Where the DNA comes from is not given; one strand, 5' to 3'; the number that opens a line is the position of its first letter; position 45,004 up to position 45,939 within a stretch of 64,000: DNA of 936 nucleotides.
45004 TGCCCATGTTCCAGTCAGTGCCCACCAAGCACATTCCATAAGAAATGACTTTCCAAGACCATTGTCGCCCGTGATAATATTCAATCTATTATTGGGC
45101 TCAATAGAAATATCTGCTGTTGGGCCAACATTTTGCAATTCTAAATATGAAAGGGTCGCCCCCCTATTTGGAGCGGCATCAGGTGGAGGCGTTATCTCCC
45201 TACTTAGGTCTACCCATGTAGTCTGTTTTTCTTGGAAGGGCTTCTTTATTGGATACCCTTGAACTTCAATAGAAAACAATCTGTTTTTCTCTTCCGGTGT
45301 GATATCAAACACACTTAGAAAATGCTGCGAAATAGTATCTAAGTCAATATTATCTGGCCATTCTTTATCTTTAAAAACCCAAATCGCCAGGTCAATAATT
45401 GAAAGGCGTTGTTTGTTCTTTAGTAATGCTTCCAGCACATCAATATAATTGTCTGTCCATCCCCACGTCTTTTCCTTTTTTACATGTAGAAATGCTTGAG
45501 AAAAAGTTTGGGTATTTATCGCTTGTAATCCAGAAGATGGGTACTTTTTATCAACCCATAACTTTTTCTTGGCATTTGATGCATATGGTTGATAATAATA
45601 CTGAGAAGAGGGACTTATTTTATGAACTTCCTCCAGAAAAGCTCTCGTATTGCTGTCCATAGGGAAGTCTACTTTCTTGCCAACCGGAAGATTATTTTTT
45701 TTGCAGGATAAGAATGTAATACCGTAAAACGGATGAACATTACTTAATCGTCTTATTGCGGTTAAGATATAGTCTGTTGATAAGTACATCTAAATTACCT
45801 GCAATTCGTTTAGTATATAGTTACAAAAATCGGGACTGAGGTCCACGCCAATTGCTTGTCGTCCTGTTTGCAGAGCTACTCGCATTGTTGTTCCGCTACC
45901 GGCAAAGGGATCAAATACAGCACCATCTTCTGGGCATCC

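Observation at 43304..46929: Septu-like ATPase + HNH pair translationally welded to an SPPY DNA methyltransferase and an HTH gene: candidate methylation-gated Septu/R-M hybrid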

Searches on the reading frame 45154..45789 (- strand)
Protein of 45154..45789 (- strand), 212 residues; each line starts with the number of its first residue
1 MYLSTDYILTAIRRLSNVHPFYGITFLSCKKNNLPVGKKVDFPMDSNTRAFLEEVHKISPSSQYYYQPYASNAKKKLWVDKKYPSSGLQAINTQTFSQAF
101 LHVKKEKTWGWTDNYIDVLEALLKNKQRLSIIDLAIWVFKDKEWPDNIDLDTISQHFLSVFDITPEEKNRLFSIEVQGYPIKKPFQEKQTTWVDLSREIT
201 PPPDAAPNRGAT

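Call 25: search_solved_structures(query=A2, max_evalue=10)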
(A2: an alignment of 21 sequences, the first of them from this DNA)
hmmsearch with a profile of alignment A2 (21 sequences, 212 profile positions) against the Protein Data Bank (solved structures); distinct sequences matched with E-value up to 10: 0.

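Call 29: predict_structure(alignment_id=A2)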
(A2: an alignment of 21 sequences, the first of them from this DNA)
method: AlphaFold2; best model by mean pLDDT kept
length: 212 residues; sequences in the alignment: 21
mean_pLDDT: 90.7   pTM: 0.88
mean pLDDT of the five models: 90.7, 89.2, 88.6, 88.6, 86.8
residues with pLDDT >= 90: 160; 70-90: 41; 50-70: 8; < 50: 3
segments of 3 or more residues with pLDDT < 50: none
pLDDT, mean of each block of 10 residues (from residue 1): 96 92 96 97 94 95 91 73 84 87 87 97 92 97 94 97 98 89 92 93 73 41
secondary structure, 60 per line:
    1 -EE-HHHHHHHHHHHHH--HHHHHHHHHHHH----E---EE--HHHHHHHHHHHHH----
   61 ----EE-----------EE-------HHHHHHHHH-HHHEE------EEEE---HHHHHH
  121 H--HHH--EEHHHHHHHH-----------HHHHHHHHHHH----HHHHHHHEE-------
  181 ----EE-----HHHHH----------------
elements in order: H5-17 H20-31 H44-56 H87-95 E108-111 H115-121 H131-138 H150-160 H165-171 H192-196

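Call 35: fold_search(model_id=the predicted structure, library=pdb)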
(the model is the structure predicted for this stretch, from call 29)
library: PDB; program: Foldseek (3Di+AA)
matches with E <= 10: 61; with E <= 0.001: 0
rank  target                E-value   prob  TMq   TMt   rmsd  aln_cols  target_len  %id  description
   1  2fok_A                6.7e-01  0.06  0.17  0.09  14.1       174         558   10  STRUCTURE OF RESTRICTION ENDONUCLEASE FOKI (released 1998-06-17)
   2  9nw3_2A               9.0e-01  0.03  0.14  0.16  21.0       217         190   12  Ciliary tip central pair (released 2025-07-30)
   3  4z30                  2.1e+00  0.06  0.24  0.19   8.9       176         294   10  Crystal structure of the ROQ domain of human Roquin-2 (released 2015-10-14)
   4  6is4                  2.4e+00  0.02  0.12  0.19  11.5       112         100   12  Crystal Structure of Staphylococcus aureus response regulator ArlR DNA binding domain (released 2019-10-30)
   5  3m8e_B                2.8e+00  0.08  0.23  0.43  12.4       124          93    8  Protein structure of Type III plasmid segregation TubR (released 2010-07-07)
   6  5j21_C                3.2e+00  0.01  0.15  0.12  17.1       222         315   13  Structure of Bacillus NanoRNase A (WT) (released 2017-08-02)
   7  7q93_B                3.6e+00  0.03  0.13  0.11  11.6        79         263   16  Crystal Structure of Agrobacterium tumefaciens NADQ, NAD complex. (released 2022-11-23)
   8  1ddn_A                4.0e+00  0.06  0.24  0.36   8.5       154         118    8  DIPHTHERIA TOX REPRESSOR (C102D MUTANT)/TOX DNA OPERATOR COMPLEX (released 1998-10-14)
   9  2jrf_MODEL_1_A        4.0e+00  0.02  0.18  0.20  20.2       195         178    9  Solution NMR structure of Tubulin polymerization-promoting protein family member 3 from Homo sapiens. Northeas (released 2007-07-17)
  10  5ipp_C                4.0e+00  0.01  0.15  0.11  16.1       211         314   11  Structure of Bacillus NanoRNase A active site mutant bound to a mononucleotide (released 2017-08-02)
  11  7b1y_B                4.5e+00  0.06  0.26  0.25   8.4       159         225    9  DtxR-like iron-dependent regulator IdeR complexed with cobalt and its consensus DNA-binding sequence (released 2021-03-03)
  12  6kyx                  4.5e+00  0.01  0.12  0.19  11.6       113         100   12  Crystal Structure of Staphylococcus aureus response regulator ArlR DNA binding domain with His tag cleaved (released 2020-09-23)
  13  7s96_B                4.5e+00  0.01  0.14  0.16  15.9       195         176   11  Structure of the Light Harvesting Complex PC577 from Hemiselmis pacifica (released 2022-02-09)
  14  7b24_C                5.1e+00  0.04  0.25  0.24   9.8       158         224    8  DtxR-like iron-dependent regulator IdeR (P39G variant) complexed with cobalt and its consensus DNA-binding sequence (released 2021-03-03)
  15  8yho_B                5.1e+00  0.01  0.17  0.15  16.3       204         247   10  Cryo-EM structure of the trimeric HerA (released 2024-11-13)
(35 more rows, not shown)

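Call 66: search_protein_representatives(alignment_id=A2)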
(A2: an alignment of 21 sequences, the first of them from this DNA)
Query: 21 sequences, 212 profile positions. Proteins with E-value up to 0.001 (for the whole library): 292; up to 1e-10: 183; up to 1e-30: 116. The best 150 are listed.
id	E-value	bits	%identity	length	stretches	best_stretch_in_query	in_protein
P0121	1.3e-80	286.4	-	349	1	1-211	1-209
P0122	2.0e-73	262.9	-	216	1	1-202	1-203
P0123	1.8e-71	256.5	-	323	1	1-211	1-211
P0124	2.6e-71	256.0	-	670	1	1-205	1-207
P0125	8.9e-71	254.2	-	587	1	1-208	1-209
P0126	1.3e-69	250.5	-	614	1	1-204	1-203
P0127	1.4e-69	250.4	-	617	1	1-212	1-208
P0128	3.2e-69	249.2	-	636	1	1-212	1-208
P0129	8.4e-68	244.5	-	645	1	1-208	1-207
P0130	5.7e-66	238.5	-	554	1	1-207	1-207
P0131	1.1e-65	237.6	-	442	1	2-211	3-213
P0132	2.8e-63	229.7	-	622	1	2-211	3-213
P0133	2.5e-61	223.3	-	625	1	2-212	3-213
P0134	1.4e-60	220.9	-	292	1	31-212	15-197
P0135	8.5e-60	218.4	-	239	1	1-212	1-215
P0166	1.7e-48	181.5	-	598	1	22-208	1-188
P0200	9.0e-41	156.2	-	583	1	1-202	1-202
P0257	1.3e-22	96.8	-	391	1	64-177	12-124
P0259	4.2e-21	91.9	-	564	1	3-203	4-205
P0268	6.6e-20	88.0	-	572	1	1-173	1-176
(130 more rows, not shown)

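Call 73: fold_search(model_id=the predicted structure, library=viral)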
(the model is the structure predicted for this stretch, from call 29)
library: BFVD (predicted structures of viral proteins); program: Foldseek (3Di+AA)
matches with E <= 10: 80; with E <= 0.001: 0
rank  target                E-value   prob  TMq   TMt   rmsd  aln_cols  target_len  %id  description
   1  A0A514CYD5            6.2e-01  0.06  0.17  0.22  15.0       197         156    8  (no name in the UniProt tables at hand)
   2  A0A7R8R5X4            1.2e+00  0.02  0.17  0.10  20.3       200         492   14  Uncharacterized protein [Klebsiella phage vB_KvM-Eowyn]
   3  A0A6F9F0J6            1.9e+00  0.02  0.18  0.05  21.4       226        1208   10  EO1 [Swordtail adomavirus 2]
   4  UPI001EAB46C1         2.2e+00  0.04  0.12  0.21  12.0       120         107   17  (no name look-up for this kind of identifier)
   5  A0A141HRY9            2.3e+00  0.04  0.19  0.28  11.8       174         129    8  (no name in the UniProt tables at hand)
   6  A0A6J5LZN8            2.3e+00  0.02  0.14  0.07  22.4       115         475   13  Uncharacterized protein [uncultured Caudovirales phage]
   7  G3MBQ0                2.5e+00  0.01  0.12  0.07  17.3       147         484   17  Gp184 [Bacillus phage G]
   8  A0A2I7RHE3            2.6e+00  0.01  0.15  0.16  19.1       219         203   11  (no name in the UniProt tables at hand)
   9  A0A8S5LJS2            3.0e+00  0.06  0.27  0.20  10.3       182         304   10  Uncharacterized protein [Siphoviridae sp. ct3o911]
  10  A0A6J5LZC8            3.0e+00  0.01  0.14  0.11  24.0       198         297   12  Helix-turn-helix domain containing protein [uncultured Caudovirales phage]
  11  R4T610                3.1e+00  0.03  0.17  0.18  17.0       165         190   10  Uncharacterized protein [Halorubrum tailed virus 4]
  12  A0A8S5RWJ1            3.1e+00  0.01  0.12  0.08  24.3       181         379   17  Uncharacterized protein [Siphoviridae sp. ctHip2]
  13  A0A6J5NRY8            3.3e+00  0.01  0.12  0.12  21.3       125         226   13  Uncharacterized protein [uncultured Caudovirales phage]
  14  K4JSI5                3.5e+00  0.05  0.18  0.22   8.1        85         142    8  Uncharacterized protein [Caulobacter phage CcrColossus]
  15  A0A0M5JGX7            3.5e+00  0.01  0.16  0.14  15.0       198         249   13  ORF1b polyprotein (Fragment) [Yellow head virus]
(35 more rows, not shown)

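Call 78: search_protein_families(library=pfam, proteins=[P0259, P0268, P0257, P0130, P0200, P0166, P0125], max_evalue=0.01)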
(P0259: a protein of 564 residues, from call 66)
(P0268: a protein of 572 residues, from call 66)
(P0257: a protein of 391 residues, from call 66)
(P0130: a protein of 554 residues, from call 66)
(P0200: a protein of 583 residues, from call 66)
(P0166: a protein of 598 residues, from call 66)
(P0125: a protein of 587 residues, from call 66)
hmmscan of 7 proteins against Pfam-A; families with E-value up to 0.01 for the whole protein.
P0259 (564 aa): 3 families
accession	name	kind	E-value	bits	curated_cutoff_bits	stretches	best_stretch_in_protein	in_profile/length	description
PF07728.20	AAA_5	-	2.7e-07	31.1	22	1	253-395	3-138/139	AAA domain (dynein-related subfamily)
PF00004.35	AAA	-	0.0016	19.3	21.2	1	252-333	1-66/131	ATPase family associated with various cellular activities (AAA)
PF13191.12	AAA_16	-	0.0048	17.8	32.6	0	249-281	24-60/167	AAA ATPase domain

P0268 (572 aa): 6 families
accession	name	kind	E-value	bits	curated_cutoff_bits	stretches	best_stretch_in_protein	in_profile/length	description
PF07728.20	AAA_5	-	2.2e-07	31.4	22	1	252-388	2-125/139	AAA domain (dynein-related subfamily)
PF13401.12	AAA_22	-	0.00022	22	27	1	248-317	4-55/130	AAA domain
PF20720.3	nSTAND3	-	0.00041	20.5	27.2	1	243-275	11-43/155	Novel STAND NTPase 3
PF13191.12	AAA_16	-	0.0025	18.8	32.6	1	249-292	22-73/167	AAA ATPase domain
PF02367.23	TsaE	-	0.0033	17.8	26.6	1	240-275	12-47/128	Threonylcarbamoyl adenosine biosynthesis protein TsaE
PF00004.35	AAA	-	0.0039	18.1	21.2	1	252-288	1-31/131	ATPase family associated with various cellular activities (AAA)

P0257 (391 aa): 1 family
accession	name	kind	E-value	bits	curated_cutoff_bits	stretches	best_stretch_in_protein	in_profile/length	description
PF13476.12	AAA_23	-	3.6e-05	24.9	27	1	161-205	2-46/201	AAA domain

P0130 (554 aa): 1 family
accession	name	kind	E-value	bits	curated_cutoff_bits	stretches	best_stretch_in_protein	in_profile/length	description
PF07728.20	AAA_5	-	3.8e-07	30.6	22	1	242-416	3-138/139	AAA domain (dynein-related subfamily)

P0200 (583 aa): 4 families
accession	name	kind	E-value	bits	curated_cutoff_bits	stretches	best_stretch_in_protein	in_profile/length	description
PF13304.12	AAA_21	-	8e-10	39.7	27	1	471-530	259-302/304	AAA domain, putative AbiEii toxin, Type IV TA system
PF13175.12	AAA_15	-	2.3e-07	31.2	32.1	1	475-529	322-372/374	AAA ATPase domain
PF13476.12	AAA_23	-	0.0016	19.6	27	1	232-261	18-47/201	AAA domain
PF02463.25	SMC_N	-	0.0056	16.6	40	0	230-258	21-49/220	RecF/RecN/SMC N terminal domain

P0166 (598 aa): 4 families
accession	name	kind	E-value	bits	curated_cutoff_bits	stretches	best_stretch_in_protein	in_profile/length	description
PF13304.12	AAA_21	-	2.8e-19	70.7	27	1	379-489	212-303/304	AAA domain, putative AbiEii toxin, Type IV TA system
PF13175.12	AAA_15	-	1.1e-12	48.7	32.1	1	399-488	295-373/374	AAA ATPase domain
PF13476.12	AAA_23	-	8.9e-07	30.2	27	1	195-240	1-46/201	AAA domain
PF02463.25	SMC_N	-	0.0031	17.4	40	0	207-238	18-49/220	RecF/RecN/SMC N terminal domain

P0125 (587 aa): 2 families
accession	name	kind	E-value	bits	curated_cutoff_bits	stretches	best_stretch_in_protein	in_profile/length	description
PF07728.20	AAA_5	-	2.3e-12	47.6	22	1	236-408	1-138/139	AAA domain (dynein-related subfamily)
PF13401.12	AAA_22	-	0.0024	18.6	27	0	233-325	4-95/130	AAA domain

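Call 80: find_encoding_contigs(protein=P0125, flank=5000, max_places=4)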
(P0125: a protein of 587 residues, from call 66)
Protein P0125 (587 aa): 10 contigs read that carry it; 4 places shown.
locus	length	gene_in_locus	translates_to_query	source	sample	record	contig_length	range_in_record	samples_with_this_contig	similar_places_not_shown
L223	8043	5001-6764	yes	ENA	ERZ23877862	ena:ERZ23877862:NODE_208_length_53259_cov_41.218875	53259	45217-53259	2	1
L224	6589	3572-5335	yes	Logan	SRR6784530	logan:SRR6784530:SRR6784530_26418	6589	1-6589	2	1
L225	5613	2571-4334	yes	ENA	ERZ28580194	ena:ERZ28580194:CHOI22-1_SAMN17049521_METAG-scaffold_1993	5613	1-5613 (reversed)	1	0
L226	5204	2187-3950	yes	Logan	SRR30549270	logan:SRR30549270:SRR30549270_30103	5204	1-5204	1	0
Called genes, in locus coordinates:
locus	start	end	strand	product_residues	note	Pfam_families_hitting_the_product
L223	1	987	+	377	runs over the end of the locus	PF10926:DUF2800, PF12705:PDDEXK_1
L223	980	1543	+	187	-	PF10991:Enc34_ssDNA-bd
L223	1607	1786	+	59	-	-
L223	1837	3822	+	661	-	PF00476:DNA_pol_A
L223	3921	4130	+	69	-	PF02604:PhdYeFM_antitox (weak)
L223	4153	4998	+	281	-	PF01555:N6_N4_Mtase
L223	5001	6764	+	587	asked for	PF07728:AAA_5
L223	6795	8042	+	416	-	?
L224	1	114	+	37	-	?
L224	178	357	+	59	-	-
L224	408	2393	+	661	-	PF00476:DNA_pol_A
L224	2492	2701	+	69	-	PF02604:PhdYeFM_antitox (weak)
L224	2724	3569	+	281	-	PF01555:N6_N4_Mtase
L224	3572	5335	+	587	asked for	PF07728:AAA_5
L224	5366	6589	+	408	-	?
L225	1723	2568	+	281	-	PF01555:N6_N4_Mtase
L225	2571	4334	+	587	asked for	PF07728:AAA_5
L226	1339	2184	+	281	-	PF01555:N6_N4_Mtase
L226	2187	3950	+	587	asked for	PF07728:AAA_5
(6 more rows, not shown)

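Call 81: find_encoding_contigs(protein=P0130, flank=5000, max_places=4)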
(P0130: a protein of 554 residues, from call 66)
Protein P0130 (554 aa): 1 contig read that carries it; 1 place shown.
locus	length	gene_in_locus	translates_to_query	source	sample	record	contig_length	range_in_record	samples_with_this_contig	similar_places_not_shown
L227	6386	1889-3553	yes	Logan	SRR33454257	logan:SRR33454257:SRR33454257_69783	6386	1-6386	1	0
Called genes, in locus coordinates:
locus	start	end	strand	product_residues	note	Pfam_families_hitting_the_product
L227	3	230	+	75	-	?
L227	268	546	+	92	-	-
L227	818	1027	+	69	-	PF12728:HTH_17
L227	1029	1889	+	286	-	PF01555:N6_N4_Mtase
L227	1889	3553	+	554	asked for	PF07728:AAA_5 (weak)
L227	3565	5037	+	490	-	PF09563:RE_LlaJI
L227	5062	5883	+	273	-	PF26348:SRA_ScoMcrA, PF02182:SAD_SRA (faint), PF23382:DUF7097 (weak), PF01844:HNH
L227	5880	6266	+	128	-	PF00293:NUDIX, PF14815:NUDIX_4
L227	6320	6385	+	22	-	?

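Call 87: find_encoding_contigs(protein=P0259, flank=4000, max_places=2)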
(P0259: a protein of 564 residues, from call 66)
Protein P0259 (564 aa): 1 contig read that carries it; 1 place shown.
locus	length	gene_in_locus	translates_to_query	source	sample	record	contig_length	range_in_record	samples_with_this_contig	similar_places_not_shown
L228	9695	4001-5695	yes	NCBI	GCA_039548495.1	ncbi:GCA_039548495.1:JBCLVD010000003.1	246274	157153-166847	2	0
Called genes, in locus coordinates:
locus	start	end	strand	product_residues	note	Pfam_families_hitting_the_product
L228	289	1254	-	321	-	-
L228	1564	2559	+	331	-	PF09851:SHOCT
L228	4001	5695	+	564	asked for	PF07728:AAA_5 (weak)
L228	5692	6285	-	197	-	-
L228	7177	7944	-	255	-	PF01555:N6_N4_Mtase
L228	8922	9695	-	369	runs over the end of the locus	PF24624:Int_N, PF00589:Phage_integrase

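Call 88: find_encoding_contigs(protein=P0268, flank=4000, max_places=2)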
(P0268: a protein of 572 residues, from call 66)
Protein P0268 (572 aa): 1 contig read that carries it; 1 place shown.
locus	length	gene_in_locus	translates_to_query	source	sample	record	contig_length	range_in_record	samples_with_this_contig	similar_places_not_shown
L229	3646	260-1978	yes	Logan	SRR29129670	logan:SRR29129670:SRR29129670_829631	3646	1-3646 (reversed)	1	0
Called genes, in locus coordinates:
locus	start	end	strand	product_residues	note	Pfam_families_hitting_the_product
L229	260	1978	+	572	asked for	PF07728:AAA_5 (weak)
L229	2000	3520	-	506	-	-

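Call 95: find_encoding_contigs(protein=P0129, flank=4000, max_places=3)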
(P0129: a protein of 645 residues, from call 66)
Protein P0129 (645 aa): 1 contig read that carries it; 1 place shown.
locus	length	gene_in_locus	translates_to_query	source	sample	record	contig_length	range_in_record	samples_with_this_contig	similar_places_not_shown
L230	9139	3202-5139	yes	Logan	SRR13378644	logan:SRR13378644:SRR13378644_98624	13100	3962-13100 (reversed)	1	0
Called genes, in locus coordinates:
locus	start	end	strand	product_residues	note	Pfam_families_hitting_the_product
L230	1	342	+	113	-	?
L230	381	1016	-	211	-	PF13505:OMP_b-brl (weak)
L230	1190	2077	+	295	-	PF14559:TPR_19 (faint), PF23914:TPR_CcmH_CycH (faint), PF13424:TPR_12 (faint), PF13174:TPR_6 (faint), PF13414:TPR_11, PF13432:TPR_16, PF00515:TPR_1, PF07719:TPR_2 (weak), +6 more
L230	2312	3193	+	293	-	PF01555:N6_N4_Mtase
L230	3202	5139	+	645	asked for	PF13175:AAA_15, PF13476:AAA_23 (weak), PF13304:AAA_21, PF13175:AAA_15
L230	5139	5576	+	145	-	-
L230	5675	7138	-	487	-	PF01139:RtcB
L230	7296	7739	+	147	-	PF13924:Lipocalin_5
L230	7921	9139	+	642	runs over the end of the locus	PF21783:YNCE (faint), PF23414:Beta-prop_EML_2 (faint), PF25174:Beta-prop_THOC3, PF02239:Cytochrom_D1 (weak)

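Call 96: find_encoding_contigs(protein=P0124, flank=4000, max_places=3)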
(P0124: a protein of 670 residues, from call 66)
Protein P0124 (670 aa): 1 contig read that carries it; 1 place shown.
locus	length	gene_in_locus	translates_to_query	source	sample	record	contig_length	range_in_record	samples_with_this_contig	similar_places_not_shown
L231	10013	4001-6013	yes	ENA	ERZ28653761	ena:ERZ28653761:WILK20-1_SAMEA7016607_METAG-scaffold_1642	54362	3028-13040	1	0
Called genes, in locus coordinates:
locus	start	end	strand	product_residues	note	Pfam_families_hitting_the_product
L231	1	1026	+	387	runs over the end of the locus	PF20277:CTD11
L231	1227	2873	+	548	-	PF10088:DUF2326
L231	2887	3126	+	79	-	PF13443:HTH_26, PF01381:HTH_3 (weak)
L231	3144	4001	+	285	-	PF01555:N6_N4_Mtase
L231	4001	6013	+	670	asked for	PF28530:DUF8426, PF07728:AAA_5, PF20720:nSTAND3 (weak), PF28529:McrB_lid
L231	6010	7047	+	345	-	PF10117:McrBC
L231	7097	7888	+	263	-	-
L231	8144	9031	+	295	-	PF02384:N6_Mtase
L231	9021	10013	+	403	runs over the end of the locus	PF01420:Methylase_S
